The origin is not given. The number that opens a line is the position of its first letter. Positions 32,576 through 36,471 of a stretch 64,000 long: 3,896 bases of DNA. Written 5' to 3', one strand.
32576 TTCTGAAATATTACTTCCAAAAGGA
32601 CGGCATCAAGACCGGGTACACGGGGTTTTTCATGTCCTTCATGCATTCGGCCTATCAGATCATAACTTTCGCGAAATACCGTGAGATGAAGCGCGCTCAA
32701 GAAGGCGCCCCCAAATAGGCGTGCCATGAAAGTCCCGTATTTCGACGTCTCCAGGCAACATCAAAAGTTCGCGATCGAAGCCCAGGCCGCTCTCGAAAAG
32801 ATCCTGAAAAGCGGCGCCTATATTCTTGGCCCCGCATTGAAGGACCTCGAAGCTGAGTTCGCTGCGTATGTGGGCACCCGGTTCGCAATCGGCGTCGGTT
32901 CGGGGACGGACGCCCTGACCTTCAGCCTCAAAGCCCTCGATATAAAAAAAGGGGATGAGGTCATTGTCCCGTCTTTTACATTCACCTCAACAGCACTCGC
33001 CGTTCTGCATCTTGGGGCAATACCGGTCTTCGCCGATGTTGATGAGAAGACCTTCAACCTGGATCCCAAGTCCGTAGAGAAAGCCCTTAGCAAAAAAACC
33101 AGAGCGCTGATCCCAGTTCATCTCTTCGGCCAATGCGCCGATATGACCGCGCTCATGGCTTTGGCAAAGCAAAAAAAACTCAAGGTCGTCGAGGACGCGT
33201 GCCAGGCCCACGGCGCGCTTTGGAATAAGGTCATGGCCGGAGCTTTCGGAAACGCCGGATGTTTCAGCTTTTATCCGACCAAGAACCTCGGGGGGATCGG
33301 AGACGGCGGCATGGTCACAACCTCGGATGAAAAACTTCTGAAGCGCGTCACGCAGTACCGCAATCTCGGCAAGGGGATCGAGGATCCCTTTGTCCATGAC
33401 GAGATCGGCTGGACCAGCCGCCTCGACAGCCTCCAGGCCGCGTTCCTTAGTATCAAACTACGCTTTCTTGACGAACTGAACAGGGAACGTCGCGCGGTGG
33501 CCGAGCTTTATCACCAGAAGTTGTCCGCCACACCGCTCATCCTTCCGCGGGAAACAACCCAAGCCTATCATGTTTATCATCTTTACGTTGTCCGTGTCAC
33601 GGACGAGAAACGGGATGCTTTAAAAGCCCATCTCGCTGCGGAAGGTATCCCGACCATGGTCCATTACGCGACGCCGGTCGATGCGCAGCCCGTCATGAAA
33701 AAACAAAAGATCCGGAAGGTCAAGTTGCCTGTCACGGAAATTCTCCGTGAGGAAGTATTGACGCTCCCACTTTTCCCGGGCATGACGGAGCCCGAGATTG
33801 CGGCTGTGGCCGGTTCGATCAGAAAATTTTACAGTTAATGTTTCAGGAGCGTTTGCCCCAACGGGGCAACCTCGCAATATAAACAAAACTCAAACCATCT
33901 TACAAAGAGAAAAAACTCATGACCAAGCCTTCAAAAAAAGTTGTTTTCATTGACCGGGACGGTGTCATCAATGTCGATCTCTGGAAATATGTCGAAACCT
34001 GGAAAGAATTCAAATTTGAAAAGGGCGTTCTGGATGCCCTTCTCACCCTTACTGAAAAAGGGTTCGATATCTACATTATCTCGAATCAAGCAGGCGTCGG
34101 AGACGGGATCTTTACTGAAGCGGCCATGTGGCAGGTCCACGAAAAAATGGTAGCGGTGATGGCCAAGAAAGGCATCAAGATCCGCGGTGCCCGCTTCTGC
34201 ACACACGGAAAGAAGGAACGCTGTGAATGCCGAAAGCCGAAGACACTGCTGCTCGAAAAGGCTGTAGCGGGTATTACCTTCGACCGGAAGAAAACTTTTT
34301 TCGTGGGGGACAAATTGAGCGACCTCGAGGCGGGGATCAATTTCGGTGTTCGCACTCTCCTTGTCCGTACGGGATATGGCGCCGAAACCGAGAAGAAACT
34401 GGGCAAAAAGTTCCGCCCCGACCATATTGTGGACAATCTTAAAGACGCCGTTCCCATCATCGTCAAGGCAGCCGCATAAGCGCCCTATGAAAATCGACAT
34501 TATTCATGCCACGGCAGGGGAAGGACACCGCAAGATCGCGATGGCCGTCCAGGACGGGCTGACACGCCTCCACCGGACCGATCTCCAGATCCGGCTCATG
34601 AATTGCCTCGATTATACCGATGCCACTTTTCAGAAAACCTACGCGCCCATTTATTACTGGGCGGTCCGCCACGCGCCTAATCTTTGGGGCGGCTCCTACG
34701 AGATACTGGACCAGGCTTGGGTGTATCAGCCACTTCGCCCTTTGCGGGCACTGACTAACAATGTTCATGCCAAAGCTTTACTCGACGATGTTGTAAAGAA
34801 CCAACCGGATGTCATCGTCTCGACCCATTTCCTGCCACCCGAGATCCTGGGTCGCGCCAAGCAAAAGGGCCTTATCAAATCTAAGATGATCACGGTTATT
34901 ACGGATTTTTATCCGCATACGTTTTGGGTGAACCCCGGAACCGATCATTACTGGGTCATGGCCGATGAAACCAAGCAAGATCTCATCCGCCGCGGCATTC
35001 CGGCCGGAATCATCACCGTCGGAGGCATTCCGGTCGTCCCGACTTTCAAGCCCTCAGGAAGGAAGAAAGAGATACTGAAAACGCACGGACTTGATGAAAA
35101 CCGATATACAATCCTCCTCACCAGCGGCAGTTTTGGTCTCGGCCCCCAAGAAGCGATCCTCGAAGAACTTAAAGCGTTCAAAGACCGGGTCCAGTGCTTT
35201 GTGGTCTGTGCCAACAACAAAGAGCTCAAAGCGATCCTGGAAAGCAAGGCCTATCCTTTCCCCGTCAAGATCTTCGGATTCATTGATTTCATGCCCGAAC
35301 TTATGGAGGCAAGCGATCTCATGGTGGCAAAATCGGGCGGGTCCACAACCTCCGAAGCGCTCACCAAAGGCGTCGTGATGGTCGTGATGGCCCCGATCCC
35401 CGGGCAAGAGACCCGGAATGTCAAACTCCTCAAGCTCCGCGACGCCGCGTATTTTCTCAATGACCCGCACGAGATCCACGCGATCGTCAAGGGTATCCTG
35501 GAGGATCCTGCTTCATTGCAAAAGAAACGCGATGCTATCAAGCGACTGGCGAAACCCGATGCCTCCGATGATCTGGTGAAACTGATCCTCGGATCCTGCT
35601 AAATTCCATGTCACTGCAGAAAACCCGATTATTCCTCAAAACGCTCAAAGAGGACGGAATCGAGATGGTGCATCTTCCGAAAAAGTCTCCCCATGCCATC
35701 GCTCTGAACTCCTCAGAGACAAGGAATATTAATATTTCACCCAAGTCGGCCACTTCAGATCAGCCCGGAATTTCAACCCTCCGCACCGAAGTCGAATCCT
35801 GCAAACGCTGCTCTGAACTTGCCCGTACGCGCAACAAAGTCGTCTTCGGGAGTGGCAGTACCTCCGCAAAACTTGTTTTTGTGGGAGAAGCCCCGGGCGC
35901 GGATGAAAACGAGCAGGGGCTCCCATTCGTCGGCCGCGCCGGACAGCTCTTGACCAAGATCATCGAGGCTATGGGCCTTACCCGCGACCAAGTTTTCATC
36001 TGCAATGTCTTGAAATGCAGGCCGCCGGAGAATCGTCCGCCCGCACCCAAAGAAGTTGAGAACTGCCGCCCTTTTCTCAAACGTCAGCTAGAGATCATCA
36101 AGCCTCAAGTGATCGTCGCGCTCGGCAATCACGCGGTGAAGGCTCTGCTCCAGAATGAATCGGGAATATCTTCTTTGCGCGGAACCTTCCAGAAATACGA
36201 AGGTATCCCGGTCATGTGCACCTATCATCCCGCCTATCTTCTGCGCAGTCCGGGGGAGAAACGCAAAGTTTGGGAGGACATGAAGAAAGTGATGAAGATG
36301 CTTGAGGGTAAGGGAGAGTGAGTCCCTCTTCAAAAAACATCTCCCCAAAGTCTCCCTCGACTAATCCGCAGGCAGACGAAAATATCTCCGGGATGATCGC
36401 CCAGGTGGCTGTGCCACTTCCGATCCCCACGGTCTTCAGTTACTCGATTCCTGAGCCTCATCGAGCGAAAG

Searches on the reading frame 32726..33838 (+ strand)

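Call 10: search_protein_families(library=pfam, proteins=[window:32726-33838:+])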
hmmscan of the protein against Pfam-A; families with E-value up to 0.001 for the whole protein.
window:32726-33838:+ (370 aa): 5 families
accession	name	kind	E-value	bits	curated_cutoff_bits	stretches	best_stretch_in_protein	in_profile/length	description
PF01041.23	DegT_DnrJ_EryC1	-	1.2e-113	380.5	19.8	1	18-365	6-359/360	DegT/DnrJ/EryC1/StrS aminotransferase family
PF00155.27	Aminotran_1_2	-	4.9e-07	29.7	19.7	1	35-142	41-160/361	Aminotransferase class I and II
PF01212.27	Beta_elim_lyase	-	5.2e-07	29.7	27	1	32-280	28-280/288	Beta-eliminating lyase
PF01053.26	Cys_Met_Meta_PP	-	7.7e-07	28.4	27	1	36-217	52-232/381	Cys/Met metabolism PLP-dependent enzyme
PF00266.25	Aminotran_5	-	0.00015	21.3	21.5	1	59-164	69-182/371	Aminotransferase class-V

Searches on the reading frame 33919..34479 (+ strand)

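Call 28: search_protein_families(library=pfam, proteins=[window:33919-34479:+])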
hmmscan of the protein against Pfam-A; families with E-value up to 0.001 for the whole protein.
window:33919-34479:+ (186 aa): 4 families
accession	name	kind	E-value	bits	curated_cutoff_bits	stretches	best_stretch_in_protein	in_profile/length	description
PF13242.12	Hydrolase_like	-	3.1e-17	62.7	22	1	104-177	2-75/75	HAD-hyrolase-like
PF08645.17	PNK3P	-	7.3e-09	36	22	1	27-132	26-126/161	Polynucleotide kinase 3 phosphatase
PF13419.12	HAD_2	-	3.4e-08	34.2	23.8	1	100-149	129-178/178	Haloacid dehalogenase-like hydrolase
PF00702.32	Hydrolase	-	5.4e-05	24.1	26.4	1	23-143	89-191/191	haloacid dehalogenase-like hydrolase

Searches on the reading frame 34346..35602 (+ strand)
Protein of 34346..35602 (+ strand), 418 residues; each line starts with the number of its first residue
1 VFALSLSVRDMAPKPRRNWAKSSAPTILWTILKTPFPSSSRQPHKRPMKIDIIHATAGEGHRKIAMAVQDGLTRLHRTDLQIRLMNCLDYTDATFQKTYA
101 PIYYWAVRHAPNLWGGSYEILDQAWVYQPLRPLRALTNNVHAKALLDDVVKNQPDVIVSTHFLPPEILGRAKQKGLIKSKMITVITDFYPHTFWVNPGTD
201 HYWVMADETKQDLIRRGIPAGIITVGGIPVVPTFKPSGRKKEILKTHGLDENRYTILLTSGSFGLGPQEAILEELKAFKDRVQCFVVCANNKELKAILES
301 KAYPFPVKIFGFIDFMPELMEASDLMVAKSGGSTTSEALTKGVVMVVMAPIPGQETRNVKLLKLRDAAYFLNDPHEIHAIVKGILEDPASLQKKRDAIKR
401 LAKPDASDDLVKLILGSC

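Call 10: search_protein_families(library=pfam, proteins=[window:34346-35602:+])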
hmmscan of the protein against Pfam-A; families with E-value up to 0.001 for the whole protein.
window:34346-35602:+ (418 aa): 3 families
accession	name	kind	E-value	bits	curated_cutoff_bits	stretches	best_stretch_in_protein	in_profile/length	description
PF06925.17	MGDG_synth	-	5.4e-25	88.9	25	1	61-230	1-169/169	Monogalactosyldiacylglycerol (MGDG) synthase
PF04101.22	Glyco_tran_28_C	-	2.1e-08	34.8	22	1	255-408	1-164/166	Glycosyltransferase family 28 C-terminal domain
PF02350.25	Epimerase_2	-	0.00011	21.6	30.6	1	203-414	127-346/347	UDP-N-acetylglucosamine 2-epimerase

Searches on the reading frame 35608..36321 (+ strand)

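Call 10: search_protein_families(library=pfam, proteins=[window:35608-36321:+])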
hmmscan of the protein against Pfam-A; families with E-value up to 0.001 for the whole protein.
window:35608-36321:+ (237 aa): 1 family
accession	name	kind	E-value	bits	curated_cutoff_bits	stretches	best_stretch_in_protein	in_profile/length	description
PF03167.25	UDG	-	1.1e-42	145.9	24.3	1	80-226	1-141/141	Uracil DNA glycosylase superfamily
